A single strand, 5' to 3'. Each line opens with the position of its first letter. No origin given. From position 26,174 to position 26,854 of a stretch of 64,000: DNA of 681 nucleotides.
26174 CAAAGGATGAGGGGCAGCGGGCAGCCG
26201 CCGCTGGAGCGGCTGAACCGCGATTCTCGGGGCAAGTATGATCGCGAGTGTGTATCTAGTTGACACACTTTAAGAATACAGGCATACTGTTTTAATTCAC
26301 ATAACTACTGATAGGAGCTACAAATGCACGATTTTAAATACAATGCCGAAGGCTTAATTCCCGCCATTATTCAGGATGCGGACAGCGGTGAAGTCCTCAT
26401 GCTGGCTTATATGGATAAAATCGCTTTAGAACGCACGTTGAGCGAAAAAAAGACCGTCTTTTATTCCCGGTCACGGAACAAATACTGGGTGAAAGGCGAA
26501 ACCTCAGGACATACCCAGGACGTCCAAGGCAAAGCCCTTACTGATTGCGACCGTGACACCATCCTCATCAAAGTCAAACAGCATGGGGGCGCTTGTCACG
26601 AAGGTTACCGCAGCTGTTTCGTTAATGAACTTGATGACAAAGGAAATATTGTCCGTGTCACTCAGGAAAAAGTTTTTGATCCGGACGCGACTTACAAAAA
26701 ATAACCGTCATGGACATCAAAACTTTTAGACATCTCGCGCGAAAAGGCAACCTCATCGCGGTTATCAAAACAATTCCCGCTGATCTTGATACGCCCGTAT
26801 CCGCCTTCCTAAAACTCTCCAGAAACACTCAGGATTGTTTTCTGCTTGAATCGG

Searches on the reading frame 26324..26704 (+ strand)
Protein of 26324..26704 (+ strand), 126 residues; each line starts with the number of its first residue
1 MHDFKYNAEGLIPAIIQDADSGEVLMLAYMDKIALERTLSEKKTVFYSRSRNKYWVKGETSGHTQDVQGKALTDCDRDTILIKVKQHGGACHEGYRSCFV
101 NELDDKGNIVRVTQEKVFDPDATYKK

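Call 20: search_protein_families(library=pfam, proteins=[window:26324-26704:+])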
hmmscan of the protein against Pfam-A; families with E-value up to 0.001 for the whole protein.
window:26324-26704:+ (126 aa): 1 family
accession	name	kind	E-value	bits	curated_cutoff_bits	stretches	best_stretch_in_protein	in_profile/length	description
PF01502.23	PRA-CH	-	6.3e-32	109.7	27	1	26-99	1-73/74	Phosphoribosyl-AMP cyclohydrolase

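Call 58: find_homologous_proteins(query=window:26324-26704:+, max_evalue=1e-30)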
Query window:26324-26704:+ (126 aa): 2917 proteins with E <= 1e-30 among 8000 candidates; the best 120 are listed.
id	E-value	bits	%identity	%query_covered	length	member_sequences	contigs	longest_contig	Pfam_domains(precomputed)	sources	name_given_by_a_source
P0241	3.2e-79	281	98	100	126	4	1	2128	PF01502.24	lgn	-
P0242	3.9e-73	261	92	100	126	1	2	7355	PF01502.24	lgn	-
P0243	7.0e-70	251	89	100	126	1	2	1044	PF01502.24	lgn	-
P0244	1.0e-68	247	89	100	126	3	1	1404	PF01502.24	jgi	jgi:phosphoribosyl-AMP cyclohydrolase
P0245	1.0e-68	247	88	100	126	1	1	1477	PF01502.24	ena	-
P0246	1.9e-68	246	87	100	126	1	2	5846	PF01502.24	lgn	-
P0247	2.0e-68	246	87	100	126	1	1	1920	PF01502.24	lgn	-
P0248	5.8e-66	238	85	100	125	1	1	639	PF01502.24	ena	-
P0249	4.0e-65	235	84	100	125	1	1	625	PF01502.24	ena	-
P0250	5.5e-65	235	83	100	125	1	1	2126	PF01502.24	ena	-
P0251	1.1e-64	234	83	100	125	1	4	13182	PF01502.24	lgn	-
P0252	1.1e-64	234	83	100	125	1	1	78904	PF01502.24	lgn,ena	-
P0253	1.5e-64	234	83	100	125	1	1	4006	PF01502.24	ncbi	-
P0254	1.7e-64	233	83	100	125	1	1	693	PF01502.24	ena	-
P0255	2.1e-64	233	83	100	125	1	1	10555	PF01502.24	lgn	-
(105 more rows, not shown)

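Call 59: find_encoding_contigs(protein=P0241, flank=10000, max_places=4)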
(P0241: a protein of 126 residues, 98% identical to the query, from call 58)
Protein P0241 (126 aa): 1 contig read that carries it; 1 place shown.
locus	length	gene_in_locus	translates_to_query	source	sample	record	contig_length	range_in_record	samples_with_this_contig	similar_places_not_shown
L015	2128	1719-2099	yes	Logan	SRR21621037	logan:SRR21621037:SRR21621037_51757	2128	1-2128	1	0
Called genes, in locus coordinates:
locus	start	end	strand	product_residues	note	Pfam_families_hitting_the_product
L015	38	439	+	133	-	-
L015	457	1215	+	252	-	PF00977:His_biosynth, PF02581:TMP-TENI (faint), PF01207:Dus (faint), PF03060:NMO (faint)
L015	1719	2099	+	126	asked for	PF01502:PRA-CH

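Call 60: find_encoding_contigs(protein=P0242, flank=10000, max_places=4)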
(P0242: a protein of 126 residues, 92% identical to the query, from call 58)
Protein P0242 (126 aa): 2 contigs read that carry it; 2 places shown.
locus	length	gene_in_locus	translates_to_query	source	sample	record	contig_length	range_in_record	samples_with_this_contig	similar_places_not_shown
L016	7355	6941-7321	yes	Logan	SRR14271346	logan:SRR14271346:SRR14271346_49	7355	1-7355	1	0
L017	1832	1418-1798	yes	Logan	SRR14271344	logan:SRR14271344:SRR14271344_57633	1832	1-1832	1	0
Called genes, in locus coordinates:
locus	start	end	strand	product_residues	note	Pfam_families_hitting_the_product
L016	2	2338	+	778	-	?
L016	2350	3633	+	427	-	PF00815:Histidinol_dh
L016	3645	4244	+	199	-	PF00475:IGPD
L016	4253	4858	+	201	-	PF00117:GATase, PF01174:SNO (faint), PF07685:GATase_3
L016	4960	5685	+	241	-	PF00977:His_biosynth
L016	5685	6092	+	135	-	-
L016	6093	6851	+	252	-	PF00977:His_biosynth, PF02581:TMP-TENI (faint), PF01207:Dus (faint), PF03060:NMO (faint)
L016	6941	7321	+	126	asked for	PF01502:PRA-CH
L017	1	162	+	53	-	?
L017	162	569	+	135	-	-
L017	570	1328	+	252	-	PF00977:His_biosynth, PF02581:TMP-TENI (faint), PF01207:Dus (faint), PF03060:NMO (faint)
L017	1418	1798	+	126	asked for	PF01502:PRA-CH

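Call 61: find_encoding_contigs(protein=P0246, flank=10000, max_places=4)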
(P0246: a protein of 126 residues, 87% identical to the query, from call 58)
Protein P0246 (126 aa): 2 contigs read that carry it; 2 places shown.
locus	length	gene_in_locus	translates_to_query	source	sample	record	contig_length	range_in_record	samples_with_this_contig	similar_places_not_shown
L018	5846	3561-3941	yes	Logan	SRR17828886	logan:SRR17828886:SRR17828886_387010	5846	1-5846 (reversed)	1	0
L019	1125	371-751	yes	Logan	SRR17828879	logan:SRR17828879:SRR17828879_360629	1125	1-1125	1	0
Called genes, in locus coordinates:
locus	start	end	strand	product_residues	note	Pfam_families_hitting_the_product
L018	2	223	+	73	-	?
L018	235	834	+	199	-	PF00475:IGPD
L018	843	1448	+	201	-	PF00117:GATase, PF07685:GATase_3, PF01174:SNO (weak)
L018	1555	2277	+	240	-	PF00977:His_biosynth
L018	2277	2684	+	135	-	-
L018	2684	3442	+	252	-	PF00977:His_biosynth, PF02581:TMP-TENI (faint), PF01207:Dus (faint)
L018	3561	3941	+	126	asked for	PF01502:PRA-CH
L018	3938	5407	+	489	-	PF04715:, PF00425:Chorismate_bind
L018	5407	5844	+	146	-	?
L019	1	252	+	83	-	?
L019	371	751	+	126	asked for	PF01502:PRA-CH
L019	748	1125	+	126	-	?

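Call 77: find_encoding_contigs(protein=P0243, flank=10000, max_places=4)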
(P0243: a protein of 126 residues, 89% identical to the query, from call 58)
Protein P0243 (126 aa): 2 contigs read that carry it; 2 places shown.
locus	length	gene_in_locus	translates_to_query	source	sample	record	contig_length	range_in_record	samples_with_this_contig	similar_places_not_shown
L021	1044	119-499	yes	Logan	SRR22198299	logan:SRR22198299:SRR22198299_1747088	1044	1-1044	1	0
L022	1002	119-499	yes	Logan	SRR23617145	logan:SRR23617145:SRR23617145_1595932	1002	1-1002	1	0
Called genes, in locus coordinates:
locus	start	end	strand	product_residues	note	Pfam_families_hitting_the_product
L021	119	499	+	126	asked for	PF01502:PRA-CH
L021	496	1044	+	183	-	?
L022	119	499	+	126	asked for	PF01502:PRA-CH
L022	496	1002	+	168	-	PF04715:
